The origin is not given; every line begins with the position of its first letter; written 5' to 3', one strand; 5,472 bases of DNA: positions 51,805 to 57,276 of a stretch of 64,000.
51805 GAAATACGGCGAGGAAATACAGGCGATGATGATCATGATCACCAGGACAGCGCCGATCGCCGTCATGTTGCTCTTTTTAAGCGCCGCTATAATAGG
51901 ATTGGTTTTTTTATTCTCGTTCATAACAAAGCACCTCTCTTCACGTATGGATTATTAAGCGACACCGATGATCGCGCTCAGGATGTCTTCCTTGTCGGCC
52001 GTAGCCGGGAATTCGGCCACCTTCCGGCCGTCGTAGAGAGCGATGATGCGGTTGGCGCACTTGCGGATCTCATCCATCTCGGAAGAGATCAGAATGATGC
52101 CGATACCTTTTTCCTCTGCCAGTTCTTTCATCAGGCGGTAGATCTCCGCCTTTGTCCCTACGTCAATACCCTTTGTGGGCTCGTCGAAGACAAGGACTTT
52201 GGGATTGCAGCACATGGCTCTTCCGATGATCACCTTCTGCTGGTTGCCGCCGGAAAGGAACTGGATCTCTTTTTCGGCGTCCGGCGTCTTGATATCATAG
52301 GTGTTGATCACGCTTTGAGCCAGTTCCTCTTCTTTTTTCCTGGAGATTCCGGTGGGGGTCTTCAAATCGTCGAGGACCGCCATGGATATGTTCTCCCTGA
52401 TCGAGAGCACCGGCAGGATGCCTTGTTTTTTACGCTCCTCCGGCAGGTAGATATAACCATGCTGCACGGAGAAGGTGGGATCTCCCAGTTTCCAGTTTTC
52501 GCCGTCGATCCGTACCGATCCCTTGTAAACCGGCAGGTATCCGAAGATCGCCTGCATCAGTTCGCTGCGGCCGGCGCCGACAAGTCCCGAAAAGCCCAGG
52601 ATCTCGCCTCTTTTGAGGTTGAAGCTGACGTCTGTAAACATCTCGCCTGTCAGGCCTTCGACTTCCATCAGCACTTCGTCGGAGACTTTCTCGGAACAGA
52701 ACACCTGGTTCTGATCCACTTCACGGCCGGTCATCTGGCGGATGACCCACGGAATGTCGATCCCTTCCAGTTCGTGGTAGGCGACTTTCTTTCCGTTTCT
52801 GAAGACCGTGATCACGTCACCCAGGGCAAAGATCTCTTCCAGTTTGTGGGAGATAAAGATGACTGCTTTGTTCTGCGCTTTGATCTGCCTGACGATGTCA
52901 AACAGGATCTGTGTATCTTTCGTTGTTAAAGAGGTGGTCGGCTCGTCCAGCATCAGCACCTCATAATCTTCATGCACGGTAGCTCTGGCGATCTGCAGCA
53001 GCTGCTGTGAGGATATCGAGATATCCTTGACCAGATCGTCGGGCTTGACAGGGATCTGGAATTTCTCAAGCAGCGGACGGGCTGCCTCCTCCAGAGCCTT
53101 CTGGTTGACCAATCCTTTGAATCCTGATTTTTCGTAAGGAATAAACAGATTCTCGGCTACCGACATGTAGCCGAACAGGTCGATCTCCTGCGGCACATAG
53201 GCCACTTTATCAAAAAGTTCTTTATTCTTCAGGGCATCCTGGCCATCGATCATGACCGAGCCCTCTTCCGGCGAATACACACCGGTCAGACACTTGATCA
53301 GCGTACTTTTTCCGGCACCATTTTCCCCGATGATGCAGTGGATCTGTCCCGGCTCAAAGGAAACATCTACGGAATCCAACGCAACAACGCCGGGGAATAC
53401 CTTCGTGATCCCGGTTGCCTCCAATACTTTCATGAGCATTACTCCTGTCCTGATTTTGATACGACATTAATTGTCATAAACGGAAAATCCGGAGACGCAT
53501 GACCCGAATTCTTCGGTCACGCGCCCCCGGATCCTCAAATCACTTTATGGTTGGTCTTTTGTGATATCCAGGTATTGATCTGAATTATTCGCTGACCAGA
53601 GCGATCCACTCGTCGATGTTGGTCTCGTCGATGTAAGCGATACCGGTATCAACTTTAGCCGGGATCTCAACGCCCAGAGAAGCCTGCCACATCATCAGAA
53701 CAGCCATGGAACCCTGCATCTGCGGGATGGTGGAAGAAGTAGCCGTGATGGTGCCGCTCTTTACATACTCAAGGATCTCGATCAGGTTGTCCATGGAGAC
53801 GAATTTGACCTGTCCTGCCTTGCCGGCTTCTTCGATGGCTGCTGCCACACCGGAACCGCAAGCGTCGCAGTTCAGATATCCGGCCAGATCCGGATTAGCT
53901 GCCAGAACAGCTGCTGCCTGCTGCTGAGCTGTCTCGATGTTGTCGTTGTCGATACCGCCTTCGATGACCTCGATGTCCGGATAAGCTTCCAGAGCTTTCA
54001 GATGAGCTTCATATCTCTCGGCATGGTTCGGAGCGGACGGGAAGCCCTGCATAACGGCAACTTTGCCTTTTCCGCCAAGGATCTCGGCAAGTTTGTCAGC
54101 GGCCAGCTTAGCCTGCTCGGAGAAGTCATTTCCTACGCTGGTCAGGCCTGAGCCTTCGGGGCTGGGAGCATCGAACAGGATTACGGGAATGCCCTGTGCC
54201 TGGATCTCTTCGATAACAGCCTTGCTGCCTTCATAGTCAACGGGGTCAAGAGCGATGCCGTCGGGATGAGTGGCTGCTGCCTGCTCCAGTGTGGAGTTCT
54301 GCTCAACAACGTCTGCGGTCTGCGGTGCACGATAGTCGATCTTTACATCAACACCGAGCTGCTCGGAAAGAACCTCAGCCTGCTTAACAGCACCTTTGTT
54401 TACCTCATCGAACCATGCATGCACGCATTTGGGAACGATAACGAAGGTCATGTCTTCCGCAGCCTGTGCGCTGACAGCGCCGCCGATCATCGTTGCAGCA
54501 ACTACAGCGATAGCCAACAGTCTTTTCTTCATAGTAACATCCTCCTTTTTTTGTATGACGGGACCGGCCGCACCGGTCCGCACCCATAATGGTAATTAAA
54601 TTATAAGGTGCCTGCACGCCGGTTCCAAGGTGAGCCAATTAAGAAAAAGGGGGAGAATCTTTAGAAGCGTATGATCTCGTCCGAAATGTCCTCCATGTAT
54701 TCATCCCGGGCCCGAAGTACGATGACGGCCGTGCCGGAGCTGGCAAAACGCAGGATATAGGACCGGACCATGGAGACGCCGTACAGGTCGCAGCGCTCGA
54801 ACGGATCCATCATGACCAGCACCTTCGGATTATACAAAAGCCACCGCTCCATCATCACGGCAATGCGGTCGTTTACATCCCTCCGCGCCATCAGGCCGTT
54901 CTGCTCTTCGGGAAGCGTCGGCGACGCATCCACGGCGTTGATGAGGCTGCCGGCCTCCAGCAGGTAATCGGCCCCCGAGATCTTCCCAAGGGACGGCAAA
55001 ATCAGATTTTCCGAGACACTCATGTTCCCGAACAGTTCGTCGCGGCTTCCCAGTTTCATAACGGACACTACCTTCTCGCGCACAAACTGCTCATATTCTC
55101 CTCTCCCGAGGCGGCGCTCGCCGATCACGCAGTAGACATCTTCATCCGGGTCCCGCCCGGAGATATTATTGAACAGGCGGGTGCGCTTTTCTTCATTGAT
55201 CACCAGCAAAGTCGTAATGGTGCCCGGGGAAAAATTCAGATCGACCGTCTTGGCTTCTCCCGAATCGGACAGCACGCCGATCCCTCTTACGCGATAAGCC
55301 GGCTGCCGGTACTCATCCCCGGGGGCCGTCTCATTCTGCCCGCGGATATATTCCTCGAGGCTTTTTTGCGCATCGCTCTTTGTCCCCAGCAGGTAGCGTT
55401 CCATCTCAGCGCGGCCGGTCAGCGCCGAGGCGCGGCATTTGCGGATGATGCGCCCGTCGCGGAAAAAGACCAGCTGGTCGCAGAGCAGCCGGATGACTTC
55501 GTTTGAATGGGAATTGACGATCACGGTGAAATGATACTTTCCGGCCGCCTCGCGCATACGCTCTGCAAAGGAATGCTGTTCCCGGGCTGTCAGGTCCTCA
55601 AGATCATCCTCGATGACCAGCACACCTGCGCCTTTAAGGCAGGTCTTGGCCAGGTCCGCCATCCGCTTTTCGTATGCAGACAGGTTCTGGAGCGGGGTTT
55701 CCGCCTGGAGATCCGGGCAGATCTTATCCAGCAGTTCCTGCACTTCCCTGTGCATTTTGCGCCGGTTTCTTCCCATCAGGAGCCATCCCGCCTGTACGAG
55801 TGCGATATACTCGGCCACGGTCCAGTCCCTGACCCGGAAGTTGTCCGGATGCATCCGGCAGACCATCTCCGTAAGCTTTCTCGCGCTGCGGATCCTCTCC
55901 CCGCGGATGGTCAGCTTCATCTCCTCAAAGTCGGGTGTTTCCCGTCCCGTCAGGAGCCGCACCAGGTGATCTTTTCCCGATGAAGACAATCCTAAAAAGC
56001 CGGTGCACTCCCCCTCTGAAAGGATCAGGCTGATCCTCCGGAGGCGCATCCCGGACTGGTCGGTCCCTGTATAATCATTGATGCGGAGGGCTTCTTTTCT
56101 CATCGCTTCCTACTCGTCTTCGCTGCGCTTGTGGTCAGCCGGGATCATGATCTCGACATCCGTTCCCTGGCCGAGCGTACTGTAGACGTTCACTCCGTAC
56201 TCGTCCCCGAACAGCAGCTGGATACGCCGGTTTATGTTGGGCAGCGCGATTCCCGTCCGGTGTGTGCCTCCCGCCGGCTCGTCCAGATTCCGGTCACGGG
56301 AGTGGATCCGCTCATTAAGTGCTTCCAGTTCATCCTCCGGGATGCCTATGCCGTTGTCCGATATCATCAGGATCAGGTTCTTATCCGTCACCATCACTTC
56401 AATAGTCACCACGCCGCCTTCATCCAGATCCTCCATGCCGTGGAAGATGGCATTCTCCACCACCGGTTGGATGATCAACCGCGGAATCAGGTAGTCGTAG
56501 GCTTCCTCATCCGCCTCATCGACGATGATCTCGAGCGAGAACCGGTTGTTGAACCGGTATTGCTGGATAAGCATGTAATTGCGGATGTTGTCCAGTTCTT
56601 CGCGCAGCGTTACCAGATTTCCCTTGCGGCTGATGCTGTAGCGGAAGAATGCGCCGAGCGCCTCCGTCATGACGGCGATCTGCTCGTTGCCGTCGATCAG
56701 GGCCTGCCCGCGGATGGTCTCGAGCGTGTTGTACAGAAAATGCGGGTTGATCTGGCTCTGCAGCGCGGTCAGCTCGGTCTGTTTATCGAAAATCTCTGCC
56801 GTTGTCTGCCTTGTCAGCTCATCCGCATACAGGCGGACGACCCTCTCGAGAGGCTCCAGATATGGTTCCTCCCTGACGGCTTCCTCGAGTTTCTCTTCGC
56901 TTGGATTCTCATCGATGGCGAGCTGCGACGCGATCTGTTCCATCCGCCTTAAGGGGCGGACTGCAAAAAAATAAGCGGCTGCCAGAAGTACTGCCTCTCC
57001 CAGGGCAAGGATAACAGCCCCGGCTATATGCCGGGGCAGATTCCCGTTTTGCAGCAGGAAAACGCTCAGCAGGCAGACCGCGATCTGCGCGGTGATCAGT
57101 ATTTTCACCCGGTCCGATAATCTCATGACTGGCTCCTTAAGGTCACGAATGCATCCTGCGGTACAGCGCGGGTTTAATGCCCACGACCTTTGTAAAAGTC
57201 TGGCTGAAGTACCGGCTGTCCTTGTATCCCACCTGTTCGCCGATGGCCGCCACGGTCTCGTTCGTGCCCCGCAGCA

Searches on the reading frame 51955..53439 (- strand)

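Call 29: search_protein_families(library=pfam, proteins=[window:51955-53439:-], max_evalue=0.001)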
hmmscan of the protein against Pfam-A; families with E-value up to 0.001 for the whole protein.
window:51955-53439:- (494 aa): 8 families
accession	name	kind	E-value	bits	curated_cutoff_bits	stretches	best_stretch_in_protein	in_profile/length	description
PF00005.33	ABC_tran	-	5.6e-52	176.4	25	2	21-169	1-137/137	ABC transporter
PF13304.12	AAA_21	-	7.7e-12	46.3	27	0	33-52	1-20/304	AAA domain, putative AbiEii toxin, Type IV TA system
PF13476.12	AAA_23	-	3e-06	28.4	27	1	23-52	12-40/201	AAA domain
PF13555.12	AAA_29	-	1.3e-05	25.2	27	1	24-58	15-49/61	P-loop containing region of AAA domain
PF13401.12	AAA_22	-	6.2e-05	23.8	27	0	32-80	6-33/130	AAA domain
PF03193.22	RsgA_GTPase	-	0.00024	21.4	30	0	28-54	104-129/174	RsgA GTPase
PF25201.1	nSTAND6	-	0.00089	19.7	27.7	0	36-85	23-73/148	Novel STAND NTPase 6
PF13175.12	AAA_15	-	0.00098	19.3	32.1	0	23-68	16-64/374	AAA ATPase domain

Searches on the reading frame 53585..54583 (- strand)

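Call 29: search_protein_families(library=pfam, proteins=[window:53585-54583:-], max_evalue=0.001)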
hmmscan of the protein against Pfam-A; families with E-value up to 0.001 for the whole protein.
window:53585-54583:- (332 aa): 2 families
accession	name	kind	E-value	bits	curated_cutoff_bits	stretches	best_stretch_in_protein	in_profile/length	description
PF13407.12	Peripla_BP_4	-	3.6e-62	210.7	35.1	1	48-301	3-253/258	Periplasmic binding protein domain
PF00532.27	Peripla_BP_1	-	4.9e-08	33.2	22.2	1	46-300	4-259/281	Periplasmic binding proteins and sugar binding domain of LacI family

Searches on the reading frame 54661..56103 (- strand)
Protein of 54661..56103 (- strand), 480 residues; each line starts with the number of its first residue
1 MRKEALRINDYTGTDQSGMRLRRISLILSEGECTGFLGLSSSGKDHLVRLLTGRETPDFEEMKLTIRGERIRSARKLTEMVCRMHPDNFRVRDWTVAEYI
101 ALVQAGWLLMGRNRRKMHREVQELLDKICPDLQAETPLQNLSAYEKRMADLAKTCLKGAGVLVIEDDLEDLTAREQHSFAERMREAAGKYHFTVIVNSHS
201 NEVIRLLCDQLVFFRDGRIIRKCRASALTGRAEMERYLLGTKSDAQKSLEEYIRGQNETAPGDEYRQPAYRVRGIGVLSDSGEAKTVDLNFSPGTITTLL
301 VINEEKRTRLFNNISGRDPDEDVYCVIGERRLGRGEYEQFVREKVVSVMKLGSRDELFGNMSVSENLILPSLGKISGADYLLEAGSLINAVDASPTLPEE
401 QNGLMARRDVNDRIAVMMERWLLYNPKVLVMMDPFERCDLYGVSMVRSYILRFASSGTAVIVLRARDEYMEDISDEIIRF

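Call 29: search_protein_families(library=pfam, proteins=[window:54661-56103:-], max_evalue=0.001)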
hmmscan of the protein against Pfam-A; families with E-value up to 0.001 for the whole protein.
window:54661-56103:- (480 aa): 1 family
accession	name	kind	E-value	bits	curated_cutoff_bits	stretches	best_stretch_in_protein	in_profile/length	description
PF00005.33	ABC_tran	-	2.4e-09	38.3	25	1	21-164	1-132/137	ABC transporter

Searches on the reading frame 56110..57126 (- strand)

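Call 29: search_protein_families(library=pfam, proteins=[window:56110-57126:-], max_evalue=0.001)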
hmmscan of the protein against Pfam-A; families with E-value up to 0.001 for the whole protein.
window:56110-57126:- (338 aa): 2 families
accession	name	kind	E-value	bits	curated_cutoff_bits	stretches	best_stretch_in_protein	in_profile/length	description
PF06580.19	His_kinase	-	1.1e-27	96.5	25.2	1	117-196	1-81/81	Histidine kinase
PF02518.31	HATPase_c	-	5.4e-13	49.8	26.4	1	216-331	7-110/111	Histidine kinase-, DNA gyrase B-, and HSP90-like ATPase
